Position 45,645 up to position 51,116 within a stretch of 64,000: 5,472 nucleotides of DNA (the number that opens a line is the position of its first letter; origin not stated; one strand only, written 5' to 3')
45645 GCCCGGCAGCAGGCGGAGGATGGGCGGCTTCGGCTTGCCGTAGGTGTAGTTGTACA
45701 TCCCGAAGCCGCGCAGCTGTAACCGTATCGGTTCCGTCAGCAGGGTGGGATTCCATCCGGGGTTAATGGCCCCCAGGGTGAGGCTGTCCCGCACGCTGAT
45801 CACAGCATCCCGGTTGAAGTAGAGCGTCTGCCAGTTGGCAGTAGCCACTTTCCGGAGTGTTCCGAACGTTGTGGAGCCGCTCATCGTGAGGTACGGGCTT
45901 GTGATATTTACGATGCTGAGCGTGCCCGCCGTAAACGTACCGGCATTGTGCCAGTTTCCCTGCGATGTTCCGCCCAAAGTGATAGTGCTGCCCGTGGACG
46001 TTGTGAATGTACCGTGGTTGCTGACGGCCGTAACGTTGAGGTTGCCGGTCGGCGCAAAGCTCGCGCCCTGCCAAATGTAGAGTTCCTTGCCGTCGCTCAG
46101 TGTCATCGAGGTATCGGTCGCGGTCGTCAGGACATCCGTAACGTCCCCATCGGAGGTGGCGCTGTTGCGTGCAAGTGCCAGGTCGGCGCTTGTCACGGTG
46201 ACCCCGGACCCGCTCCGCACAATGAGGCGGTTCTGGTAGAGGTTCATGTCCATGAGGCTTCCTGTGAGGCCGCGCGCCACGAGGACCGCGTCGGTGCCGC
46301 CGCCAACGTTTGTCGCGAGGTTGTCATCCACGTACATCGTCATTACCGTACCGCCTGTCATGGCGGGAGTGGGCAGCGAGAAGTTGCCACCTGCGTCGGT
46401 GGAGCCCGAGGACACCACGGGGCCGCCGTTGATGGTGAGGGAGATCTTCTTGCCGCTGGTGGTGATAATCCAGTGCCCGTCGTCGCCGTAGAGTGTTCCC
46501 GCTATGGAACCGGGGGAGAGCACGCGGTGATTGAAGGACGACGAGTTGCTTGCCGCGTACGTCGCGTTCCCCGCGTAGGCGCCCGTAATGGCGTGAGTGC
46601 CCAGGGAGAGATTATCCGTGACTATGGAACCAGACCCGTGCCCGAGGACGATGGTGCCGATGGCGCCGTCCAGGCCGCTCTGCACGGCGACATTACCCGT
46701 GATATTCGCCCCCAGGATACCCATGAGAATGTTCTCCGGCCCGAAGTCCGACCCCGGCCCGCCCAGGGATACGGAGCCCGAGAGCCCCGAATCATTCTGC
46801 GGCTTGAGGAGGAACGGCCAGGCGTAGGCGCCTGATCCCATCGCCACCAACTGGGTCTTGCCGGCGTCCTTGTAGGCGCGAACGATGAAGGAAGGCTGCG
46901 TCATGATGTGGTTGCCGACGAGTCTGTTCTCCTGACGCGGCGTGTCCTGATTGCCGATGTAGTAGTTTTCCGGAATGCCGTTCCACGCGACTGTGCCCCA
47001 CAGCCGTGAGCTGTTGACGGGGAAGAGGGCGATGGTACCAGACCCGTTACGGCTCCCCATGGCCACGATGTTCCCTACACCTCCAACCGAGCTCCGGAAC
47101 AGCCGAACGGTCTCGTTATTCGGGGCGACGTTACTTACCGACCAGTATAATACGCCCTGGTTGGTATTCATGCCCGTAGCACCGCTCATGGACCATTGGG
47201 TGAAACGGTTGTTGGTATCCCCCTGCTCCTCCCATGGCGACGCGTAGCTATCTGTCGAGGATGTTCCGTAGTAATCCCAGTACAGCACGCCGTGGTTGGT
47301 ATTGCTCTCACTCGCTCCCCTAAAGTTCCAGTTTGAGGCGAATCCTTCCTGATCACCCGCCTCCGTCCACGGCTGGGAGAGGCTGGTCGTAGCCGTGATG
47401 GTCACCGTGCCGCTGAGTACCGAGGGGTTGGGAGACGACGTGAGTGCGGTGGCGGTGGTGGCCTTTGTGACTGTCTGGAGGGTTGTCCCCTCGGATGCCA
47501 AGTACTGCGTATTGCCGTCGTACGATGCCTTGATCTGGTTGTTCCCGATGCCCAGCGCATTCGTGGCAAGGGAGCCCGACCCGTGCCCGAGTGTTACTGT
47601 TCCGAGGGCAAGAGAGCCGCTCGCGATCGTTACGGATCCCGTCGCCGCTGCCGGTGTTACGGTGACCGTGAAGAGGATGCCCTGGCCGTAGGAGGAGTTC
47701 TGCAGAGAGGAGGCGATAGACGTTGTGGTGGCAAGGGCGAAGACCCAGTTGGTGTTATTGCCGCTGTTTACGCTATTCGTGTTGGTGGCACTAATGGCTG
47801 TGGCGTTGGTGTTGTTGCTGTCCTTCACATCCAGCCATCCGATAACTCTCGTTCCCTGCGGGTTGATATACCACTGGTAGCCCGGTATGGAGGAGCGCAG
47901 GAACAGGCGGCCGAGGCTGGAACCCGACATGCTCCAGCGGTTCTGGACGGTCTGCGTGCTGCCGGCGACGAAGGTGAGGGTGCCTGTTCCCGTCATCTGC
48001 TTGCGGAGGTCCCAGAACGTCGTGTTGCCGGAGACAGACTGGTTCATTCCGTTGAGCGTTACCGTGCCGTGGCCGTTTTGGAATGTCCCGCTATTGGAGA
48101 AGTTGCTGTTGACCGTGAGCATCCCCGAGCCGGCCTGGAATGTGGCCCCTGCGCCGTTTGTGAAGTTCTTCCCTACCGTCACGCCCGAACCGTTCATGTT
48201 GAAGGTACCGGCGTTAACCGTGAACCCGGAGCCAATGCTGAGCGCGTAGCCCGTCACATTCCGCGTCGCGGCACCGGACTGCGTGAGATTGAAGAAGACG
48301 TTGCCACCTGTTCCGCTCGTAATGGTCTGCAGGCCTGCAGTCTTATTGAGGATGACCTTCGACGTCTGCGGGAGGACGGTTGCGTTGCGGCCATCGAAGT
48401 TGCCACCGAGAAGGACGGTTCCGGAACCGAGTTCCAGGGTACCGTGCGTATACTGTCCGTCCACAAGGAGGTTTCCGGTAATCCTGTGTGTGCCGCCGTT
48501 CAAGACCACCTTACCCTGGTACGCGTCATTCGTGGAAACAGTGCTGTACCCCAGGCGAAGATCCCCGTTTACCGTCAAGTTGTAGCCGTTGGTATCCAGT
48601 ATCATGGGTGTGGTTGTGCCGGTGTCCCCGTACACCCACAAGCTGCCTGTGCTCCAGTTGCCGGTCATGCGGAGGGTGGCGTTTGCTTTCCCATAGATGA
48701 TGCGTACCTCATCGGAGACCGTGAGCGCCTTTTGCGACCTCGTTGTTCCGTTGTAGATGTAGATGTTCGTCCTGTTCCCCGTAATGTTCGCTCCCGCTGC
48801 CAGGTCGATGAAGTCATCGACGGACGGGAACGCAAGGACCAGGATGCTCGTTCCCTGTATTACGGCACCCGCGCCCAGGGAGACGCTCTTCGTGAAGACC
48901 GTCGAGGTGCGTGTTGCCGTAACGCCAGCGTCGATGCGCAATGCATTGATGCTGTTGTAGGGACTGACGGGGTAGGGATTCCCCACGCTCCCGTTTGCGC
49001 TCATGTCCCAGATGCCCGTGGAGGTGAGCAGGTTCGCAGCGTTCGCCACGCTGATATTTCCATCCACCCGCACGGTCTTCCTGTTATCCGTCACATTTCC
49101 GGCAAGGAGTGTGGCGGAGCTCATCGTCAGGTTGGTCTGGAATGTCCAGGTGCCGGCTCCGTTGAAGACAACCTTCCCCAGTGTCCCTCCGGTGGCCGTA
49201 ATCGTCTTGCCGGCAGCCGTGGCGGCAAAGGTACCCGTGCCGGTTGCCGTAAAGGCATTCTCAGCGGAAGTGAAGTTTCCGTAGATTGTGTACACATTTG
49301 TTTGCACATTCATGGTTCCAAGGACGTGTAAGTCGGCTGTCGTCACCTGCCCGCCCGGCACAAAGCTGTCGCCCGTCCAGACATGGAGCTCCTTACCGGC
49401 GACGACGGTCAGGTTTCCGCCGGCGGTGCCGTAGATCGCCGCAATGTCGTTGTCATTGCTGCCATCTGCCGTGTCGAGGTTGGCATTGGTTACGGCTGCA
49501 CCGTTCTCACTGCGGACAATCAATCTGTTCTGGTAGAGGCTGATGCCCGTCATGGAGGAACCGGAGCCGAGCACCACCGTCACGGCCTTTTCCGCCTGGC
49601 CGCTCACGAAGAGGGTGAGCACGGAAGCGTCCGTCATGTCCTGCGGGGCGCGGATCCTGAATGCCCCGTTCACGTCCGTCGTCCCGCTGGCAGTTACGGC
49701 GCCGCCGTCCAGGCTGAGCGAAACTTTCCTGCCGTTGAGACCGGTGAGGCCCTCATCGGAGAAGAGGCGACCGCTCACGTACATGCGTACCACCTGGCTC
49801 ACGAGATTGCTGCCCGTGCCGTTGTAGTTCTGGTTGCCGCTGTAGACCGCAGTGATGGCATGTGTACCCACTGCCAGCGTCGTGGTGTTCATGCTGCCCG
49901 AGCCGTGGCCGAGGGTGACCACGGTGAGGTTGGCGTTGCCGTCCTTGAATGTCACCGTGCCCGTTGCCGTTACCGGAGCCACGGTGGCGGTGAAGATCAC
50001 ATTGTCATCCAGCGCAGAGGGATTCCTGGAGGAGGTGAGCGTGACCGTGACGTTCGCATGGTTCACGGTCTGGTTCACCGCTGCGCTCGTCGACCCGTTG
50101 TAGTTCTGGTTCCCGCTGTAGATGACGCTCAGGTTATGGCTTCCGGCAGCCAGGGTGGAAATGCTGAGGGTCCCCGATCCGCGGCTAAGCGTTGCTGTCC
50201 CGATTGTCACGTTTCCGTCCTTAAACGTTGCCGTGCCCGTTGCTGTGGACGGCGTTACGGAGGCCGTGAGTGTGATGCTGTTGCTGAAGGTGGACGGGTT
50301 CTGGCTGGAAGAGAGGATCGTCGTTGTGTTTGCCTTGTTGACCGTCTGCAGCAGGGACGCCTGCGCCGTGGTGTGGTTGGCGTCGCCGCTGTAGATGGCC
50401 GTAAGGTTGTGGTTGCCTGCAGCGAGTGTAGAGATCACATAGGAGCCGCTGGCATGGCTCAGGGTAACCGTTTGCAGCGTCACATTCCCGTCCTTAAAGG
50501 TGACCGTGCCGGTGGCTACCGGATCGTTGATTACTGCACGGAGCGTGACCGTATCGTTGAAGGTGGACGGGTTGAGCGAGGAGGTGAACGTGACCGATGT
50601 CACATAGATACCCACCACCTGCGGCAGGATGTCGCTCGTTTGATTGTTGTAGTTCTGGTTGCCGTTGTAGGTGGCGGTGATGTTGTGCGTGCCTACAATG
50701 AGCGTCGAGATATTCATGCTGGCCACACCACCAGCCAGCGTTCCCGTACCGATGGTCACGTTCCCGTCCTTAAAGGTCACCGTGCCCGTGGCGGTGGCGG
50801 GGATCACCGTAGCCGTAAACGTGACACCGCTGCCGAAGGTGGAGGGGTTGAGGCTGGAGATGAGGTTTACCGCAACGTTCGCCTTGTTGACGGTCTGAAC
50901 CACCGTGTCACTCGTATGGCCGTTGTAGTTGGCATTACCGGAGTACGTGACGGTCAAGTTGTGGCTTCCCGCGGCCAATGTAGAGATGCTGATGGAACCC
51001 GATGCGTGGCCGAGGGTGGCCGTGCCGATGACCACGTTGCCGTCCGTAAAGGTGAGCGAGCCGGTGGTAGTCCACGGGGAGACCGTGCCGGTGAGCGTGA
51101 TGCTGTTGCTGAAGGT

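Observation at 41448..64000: One uninterrupted ORF of more than 7,516 codons fills the last 22.5 kb and is still open at the window edge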

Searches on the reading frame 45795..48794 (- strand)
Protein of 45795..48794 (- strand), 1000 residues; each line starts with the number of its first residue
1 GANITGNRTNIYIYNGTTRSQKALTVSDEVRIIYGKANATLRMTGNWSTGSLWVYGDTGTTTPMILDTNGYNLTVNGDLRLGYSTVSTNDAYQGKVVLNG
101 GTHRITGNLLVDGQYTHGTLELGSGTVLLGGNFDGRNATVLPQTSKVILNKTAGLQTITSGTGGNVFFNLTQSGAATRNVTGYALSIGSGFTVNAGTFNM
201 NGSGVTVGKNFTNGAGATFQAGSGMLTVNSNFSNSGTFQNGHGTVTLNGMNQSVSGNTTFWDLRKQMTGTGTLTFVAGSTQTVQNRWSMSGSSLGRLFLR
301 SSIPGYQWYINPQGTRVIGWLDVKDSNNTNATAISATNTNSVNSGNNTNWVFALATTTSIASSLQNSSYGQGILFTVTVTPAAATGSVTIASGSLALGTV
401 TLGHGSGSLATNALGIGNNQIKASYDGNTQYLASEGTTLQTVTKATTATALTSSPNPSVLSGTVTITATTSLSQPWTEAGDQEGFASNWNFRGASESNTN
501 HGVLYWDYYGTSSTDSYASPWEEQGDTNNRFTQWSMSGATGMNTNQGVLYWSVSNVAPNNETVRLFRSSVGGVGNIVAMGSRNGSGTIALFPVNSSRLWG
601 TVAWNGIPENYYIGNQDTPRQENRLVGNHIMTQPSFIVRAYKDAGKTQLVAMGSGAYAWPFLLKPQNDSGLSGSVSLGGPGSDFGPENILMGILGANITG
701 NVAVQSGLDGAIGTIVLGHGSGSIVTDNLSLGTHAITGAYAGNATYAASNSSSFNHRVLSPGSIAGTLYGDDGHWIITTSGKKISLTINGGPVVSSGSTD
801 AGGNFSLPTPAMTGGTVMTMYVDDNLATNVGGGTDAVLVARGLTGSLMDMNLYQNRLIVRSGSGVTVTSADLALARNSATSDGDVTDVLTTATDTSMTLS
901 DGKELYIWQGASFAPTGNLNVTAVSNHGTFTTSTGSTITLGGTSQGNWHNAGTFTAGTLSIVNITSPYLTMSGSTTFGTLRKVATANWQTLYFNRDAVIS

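Call 6: search_protein_families(library=pfam, proteins=[window:45795-48794:-], max_evalue=0.01)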
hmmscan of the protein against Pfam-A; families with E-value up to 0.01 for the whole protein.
window:45795-48794:- (1000 aa): 1 family
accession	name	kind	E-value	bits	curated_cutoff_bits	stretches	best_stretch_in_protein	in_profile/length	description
PF16640.11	Big_3_5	-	4.3e-17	62.9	35.5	2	363-443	4-88/88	Bacterial Ig-like domain (group 3)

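Call 31: search_protein_families(library=ncbifam, proteins=[window:45795-48794:-], max_evalue=0.01)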
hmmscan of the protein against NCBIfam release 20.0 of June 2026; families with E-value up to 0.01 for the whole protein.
window:45795-48794:- (1000 aa): 0 families

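Call 94: search_protein_families(library=phrogs, proteins=[window:45795-48794:-], max_evalue=0.001)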
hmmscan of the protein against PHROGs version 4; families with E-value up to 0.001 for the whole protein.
window:45795-48794:- (1000 aa): 0 families

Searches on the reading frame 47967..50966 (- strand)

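Call 6: search_protein_families(library=pfam, proteins=[window:47967-50966:-], max_evalue=0.01)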
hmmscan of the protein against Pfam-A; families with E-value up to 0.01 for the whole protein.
window:47967-50966:- (1000 aa): 2 families
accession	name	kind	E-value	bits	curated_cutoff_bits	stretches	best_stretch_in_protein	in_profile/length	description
PF16640.11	Big_3_5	-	1.6e-62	208.5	35.5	5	218-302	1-88/88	Bacterial Ig-like domain (group 3)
PF17957.7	Big_7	-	2.5e-05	25.3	24.1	1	124-190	2-70/70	Bacterial Ig domain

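Call 31: search_protein_families(library=ncbifam, proteins=[window:47967-50966:-], max_evalue=0.01)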
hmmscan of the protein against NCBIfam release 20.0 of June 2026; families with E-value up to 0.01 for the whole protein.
window:47967-50966:- (1000 aa): 0 families

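Call 94: search_protein_families(library=phrogs, proteins=[window:47967-50966:-], max_evalue=0.001)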
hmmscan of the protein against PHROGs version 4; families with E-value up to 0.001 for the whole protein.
window:47967-50966:- (1000 aa): 1 family
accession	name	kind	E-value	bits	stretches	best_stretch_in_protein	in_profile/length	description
phrog_33716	-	unknown function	1.6e-18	67.8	2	137-392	286-545/668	-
